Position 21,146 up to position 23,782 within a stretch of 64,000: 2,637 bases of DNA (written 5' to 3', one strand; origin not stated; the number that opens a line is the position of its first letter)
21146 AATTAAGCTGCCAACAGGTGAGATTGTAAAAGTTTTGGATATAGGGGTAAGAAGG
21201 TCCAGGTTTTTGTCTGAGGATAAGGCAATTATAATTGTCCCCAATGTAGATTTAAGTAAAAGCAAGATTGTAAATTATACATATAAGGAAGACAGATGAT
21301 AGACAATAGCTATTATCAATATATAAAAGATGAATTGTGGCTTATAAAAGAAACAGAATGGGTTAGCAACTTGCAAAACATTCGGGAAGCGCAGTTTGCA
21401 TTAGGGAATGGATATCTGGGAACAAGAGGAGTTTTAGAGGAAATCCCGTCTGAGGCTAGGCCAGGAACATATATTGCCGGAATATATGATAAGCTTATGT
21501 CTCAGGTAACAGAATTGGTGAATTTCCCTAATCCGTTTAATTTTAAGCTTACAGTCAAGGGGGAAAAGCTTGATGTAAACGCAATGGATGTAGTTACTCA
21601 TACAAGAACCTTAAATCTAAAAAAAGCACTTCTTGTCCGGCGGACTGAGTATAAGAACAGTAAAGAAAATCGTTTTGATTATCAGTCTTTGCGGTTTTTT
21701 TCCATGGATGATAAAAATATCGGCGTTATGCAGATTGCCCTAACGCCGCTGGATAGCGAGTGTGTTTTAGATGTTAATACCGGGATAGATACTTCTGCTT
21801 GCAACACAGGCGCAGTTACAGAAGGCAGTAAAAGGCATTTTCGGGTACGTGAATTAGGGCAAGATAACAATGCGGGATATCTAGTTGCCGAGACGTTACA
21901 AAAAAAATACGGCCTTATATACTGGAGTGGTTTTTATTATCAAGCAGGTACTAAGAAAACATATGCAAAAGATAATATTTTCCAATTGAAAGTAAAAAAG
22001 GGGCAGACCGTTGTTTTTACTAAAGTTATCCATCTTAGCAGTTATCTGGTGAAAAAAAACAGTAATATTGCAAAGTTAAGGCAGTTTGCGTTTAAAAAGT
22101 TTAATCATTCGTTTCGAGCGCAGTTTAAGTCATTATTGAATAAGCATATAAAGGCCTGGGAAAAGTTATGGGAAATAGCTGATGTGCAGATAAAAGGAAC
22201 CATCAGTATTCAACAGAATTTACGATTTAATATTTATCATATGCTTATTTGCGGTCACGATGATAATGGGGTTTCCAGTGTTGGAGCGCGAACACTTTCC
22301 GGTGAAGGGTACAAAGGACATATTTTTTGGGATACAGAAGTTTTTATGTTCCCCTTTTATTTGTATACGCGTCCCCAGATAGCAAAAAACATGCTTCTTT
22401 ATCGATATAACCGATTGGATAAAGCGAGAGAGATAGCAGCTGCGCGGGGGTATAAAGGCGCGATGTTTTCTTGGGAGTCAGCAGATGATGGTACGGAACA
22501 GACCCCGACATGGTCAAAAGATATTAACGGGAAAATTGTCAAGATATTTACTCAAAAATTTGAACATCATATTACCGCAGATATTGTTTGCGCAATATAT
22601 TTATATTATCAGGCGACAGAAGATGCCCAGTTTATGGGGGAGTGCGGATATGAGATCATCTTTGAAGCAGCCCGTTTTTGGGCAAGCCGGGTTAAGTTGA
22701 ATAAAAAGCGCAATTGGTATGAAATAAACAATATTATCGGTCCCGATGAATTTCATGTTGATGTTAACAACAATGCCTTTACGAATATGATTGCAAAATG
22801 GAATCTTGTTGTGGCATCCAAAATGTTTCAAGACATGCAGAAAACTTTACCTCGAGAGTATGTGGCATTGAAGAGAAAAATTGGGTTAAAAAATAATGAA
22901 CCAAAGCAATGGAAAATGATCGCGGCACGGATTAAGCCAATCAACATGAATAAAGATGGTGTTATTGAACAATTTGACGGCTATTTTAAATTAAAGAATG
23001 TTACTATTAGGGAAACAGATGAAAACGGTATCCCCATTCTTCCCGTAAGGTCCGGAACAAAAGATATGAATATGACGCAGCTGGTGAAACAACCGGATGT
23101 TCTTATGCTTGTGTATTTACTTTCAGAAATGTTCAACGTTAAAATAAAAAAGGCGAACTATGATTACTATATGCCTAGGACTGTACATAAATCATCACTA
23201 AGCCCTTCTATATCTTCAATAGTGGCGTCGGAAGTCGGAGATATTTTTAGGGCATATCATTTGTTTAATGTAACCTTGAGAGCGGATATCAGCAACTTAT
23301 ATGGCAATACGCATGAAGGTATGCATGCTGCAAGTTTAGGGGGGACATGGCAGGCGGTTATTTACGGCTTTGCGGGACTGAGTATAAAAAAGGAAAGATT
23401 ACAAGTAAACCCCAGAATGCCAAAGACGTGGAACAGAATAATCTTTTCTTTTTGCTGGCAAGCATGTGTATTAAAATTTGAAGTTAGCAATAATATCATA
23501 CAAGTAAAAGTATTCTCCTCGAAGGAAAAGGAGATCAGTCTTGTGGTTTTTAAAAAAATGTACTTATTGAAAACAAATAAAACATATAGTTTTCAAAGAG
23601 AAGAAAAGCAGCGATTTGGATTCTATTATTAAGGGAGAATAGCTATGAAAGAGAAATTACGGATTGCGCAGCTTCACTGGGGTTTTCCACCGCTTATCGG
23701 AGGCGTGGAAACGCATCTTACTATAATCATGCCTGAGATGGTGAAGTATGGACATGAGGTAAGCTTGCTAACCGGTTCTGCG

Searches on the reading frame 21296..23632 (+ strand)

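Call 26: search_protein_families(library=pfam, proteins=[window:21296-23632:+], max_evalue=0.00001)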
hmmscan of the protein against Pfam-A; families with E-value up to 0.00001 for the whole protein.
window:21296-23632:+ (778 aa): 4 families
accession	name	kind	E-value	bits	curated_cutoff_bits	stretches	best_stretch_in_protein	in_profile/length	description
PF03632.21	Glyco_hydro_65m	-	7.9e-117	390.8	27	1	310-686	1-371/371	Glycosyl hydrolase family 65 central catalytic domain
PF03636.21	Glyco_hydro_65N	-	6.6e-44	150.8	26.6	1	19-247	2-229/233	Glycosyl hydrolase family 65, N-terminal domain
PF03633.20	Glyco_hydro_65C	-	4.2e-09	36.5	22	1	696-755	2-59/62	Glycosyl hydrolase family 65, C-terminal domain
PF22124.2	Glyco_hydro_95_cat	-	1.4e-07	31.3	27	1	433-561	174-295/408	Glycosyl hydrolase family 95 catalytic domain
